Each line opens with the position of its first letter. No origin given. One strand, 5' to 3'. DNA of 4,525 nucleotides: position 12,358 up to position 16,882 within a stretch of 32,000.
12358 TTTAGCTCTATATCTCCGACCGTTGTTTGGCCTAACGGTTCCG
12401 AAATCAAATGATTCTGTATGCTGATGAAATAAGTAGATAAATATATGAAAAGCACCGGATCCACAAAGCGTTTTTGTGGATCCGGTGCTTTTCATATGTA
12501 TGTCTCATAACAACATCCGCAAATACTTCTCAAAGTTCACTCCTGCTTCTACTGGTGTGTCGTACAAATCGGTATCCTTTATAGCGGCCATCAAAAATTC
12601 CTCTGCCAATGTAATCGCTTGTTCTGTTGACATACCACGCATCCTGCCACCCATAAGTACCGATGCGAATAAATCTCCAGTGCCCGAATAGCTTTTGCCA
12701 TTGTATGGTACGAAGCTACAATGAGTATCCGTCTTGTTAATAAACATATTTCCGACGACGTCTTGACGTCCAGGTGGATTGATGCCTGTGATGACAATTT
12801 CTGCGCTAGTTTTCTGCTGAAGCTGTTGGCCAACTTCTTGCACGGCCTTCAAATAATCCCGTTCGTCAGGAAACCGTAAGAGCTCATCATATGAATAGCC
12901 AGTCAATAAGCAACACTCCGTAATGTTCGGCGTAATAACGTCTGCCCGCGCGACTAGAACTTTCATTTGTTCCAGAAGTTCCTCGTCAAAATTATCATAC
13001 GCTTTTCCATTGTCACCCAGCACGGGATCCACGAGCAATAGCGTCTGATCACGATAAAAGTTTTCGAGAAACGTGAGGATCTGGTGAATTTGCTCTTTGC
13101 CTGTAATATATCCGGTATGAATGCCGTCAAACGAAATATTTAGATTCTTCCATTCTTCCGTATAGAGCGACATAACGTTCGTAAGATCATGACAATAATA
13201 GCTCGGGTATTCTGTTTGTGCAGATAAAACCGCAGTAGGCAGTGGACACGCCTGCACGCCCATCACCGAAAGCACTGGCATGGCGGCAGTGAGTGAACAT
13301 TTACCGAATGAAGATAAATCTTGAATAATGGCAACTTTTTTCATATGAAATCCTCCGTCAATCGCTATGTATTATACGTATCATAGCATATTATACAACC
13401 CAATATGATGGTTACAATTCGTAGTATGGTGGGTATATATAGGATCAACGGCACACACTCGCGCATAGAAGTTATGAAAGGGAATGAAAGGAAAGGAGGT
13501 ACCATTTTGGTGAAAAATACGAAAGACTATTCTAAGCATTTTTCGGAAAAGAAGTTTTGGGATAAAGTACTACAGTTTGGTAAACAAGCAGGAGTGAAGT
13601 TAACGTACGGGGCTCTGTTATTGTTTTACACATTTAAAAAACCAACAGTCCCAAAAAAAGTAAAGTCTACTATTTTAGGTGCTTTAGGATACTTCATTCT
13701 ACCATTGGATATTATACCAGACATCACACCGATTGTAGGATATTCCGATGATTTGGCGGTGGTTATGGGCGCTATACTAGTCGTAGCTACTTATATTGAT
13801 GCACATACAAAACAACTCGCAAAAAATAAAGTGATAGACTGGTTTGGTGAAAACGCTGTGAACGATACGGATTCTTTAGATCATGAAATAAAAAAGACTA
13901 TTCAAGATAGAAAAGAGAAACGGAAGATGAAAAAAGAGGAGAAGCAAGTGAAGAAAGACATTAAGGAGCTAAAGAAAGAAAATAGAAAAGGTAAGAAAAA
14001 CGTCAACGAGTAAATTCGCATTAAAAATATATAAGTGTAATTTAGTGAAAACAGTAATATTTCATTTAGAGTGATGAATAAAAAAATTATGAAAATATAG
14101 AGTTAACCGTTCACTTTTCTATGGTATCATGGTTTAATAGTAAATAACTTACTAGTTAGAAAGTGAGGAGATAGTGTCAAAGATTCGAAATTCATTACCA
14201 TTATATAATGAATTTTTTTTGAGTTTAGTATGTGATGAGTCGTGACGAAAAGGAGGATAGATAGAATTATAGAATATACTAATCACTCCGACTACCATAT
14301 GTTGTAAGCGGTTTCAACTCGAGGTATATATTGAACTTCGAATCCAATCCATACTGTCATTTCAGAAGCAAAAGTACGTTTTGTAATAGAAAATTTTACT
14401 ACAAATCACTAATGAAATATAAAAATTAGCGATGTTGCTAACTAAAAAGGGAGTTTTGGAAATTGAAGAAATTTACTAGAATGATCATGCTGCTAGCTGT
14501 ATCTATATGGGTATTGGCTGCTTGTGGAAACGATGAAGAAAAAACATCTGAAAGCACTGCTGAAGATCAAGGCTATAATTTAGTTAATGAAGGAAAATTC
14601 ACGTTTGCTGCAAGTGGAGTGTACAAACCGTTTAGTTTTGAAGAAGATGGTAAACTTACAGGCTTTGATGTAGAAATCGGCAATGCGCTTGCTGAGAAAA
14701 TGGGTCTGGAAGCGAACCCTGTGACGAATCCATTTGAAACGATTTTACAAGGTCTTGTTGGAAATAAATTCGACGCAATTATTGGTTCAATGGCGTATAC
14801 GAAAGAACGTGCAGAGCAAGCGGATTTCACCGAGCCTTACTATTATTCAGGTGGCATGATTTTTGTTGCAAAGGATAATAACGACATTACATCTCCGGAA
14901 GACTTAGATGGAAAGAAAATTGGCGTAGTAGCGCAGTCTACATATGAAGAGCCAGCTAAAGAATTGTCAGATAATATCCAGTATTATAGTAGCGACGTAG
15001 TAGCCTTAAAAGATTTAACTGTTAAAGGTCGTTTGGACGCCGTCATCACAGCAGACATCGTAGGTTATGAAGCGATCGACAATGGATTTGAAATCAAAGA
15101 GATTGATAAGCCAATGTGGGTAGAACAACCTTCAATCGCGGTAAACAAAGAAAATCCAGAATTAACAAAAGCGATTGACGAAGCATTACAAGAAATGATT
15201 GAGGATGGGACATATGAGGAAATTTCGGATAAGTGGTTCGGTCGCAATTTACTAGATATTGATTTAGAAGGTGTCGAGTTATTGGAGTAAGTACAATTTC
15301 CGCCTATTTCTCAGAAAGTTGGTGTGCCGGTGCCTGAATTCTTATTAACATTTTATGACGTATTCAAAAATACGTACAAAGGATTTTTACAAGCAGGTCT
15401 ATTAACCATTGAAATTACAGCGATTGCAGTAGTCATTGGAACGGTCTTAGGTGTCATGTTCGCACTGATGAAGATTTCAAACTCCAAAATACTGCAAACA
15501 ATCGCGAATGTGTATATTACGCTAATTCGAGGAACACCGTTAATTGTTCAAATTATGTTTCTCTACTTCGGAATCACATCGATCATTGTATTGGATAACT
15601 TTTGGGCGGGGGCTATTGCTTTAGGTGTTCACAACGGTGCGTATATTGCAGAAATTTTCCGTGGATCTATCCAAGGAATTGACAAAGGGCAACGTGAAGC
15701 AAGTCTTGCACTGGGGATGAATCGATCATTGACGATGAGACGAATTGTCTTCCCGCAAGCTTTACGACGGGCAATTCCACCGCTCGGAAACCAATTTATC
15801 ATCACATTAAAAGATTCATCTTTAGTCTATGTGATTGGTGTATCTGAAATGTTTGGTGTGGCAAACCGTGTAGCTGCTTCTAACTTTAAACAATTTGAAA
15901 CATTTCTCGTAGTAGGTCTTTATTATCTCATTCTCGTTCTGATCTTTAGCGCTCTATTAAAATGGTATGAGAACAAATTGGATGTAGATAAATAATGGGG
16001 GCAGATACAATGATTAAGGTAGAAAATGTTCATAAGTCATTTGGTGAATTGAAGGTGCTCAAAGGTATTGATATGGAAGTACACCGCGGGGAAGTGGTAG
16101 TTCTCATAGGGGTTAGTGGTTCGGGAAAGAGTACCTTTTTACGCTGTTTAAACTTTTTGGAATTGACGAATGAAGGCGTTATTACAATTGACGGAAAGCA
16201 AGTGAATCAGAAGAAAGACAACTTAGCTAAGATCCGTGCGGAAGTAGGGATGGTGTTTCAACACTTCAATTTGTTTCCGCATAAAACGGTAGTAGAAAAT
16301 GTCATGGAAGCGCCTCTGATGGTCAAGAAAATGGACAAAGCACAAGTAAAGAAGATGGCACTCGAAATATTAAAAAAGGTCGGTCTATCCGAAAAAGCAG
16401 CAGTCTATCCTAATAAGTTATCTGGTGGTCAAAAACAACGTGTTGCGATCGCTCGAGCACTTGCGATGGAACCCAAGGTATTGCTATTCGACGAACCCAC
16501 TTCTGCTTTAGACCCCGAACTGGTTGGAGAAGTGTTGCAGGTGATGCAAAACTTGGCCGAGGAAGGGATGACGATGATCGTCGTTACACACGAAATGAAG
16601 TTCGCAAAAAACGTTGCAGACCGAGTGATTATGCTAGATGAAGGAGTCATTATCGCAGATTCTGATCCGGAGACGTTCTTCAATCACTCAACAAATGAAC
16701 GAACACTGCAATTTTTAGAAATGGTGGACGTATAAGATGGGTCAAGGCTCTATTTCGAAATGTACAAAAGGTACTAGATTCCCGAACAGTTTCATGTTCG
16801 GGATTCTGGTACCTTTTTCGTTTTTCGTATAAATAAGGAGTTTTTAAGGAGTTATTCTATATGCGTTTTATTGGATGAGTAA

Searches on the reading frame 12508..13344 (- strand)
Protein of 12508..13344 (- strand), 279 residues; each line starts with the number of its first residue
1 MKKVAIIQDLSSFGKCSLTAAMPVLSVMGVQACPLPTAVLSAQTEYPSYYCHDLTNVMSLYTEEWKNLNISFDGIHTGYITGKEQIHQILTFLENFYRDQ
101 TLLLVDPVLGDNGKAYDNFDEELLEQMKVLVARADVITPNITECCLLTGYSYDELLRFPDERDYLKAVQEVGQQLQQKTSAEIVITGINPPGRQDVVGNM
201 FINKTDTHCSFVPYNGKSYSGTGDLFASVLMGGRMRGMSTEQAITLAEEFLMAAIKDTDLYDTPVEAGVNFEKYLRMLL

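Call 85: search_protein_families(library=pfam, proteins=[window:12508-13344:-], max_evalue=0.00001)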
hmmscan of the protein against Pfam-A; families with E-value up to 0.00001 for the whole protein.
window:12508-13344:- (279 aa): 1 family
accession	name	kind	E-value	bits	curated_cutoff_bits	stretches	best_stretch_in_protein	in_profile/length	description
PF08543.17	Phos_pyr_kin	-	5.5e-20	72.2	27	1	25-257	15-234/246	Phosphomethylpyrimidine kinase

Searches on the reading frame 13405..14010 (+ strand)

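Call 85: search_protein_families(library=pfam, proteins=[window:13405-14010:+], max_evalue=0.00001)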
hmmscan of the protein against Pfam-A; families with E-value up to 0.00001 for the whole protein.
window:13405-14010:+ (202 aa): 1 family
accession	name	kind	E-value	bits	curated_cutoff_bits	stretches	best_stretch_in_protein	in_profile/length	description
PF06803.17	DUF1232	-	1.8e-13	50.4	23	1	87-121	2-36/37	Protein of unknown function (DUF1232)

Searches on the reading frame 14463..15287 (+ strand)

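Call 85: search_protein_families(library=pfam, proteins=[window:14463-15287:+], max_evalue=0.00001)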
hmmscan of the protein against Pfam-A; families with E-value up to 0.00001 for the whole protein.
window:14463-15287:+ (275 aa): 2 families
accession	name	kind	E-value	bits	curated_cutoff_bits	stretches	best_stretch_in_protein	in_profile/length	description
PF00497.25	SBP_bac_3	-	3.7e-41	140.4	26.4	1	48-260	3-131/132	Bacterial extracellular solute-binding proteins, family 3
PF10613.14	Lig_chan-Glu_bd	-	6.3e-06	26.7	30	0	65-137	42-113/115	Ligated ion channel L-glutamate- and glycine-binding site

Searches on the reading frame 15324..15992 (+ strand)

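Call 85: search_protein_families(library=pfam, proteins=[window:15324-15992:+], max_evalue=0.00001)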
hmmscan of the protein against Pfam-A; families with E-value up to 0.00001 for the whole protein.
window:15324-15992:+ (223 aa): 1 family
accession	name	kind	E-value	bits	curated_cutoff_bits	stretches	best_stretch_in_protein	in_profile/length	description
PF00528.27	BPD_transp_1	-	6.1e-27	95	26.4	1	39-219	1-182/184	Binding-protein-dependent transport system inner membrane component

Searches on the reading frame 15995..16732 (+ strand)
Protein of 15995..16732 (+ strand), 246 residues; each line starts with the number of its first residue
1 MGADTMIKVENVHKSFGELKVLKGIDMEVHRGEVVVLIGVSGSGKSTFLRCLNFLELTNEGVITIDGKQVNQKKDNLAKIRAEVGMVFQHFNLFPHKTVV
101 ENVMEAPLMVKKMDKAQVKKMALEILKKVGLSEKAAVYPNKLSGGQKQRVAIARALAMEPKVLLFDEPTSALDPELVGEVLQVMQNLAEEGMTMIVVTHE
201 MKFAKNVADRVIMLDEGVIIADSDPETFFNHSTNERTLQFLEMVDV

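Call 85: search_protein_families(library=pfam, proteins=[window:15995-16732:+], max_evalue=0.00001)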
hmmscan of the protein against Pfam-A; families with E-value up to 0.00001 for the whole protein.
window:15995-16732:+ (246 aa): 4 families
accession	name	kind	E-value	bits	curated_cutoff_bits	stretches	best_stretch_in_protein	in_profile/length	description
PF00005.33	ABC_tran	-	1.1e-38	133.3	25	1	22-170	1-137/137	ABC transporter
PF13304.12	AAA_21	-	3.4e-14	54.1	27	1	133-200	229-299/304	AAA domain, putative AbiEii toxin, Type IV TA system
PF02463.25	SMC_N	-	1.6e-11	44.5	40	1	28-211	21-208/220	RecF/RecN/SMC N terminal domain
PF09818.15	ABC_ATPase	-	5e-08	32.7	23.2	0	27-93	75-137/283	P-loop domain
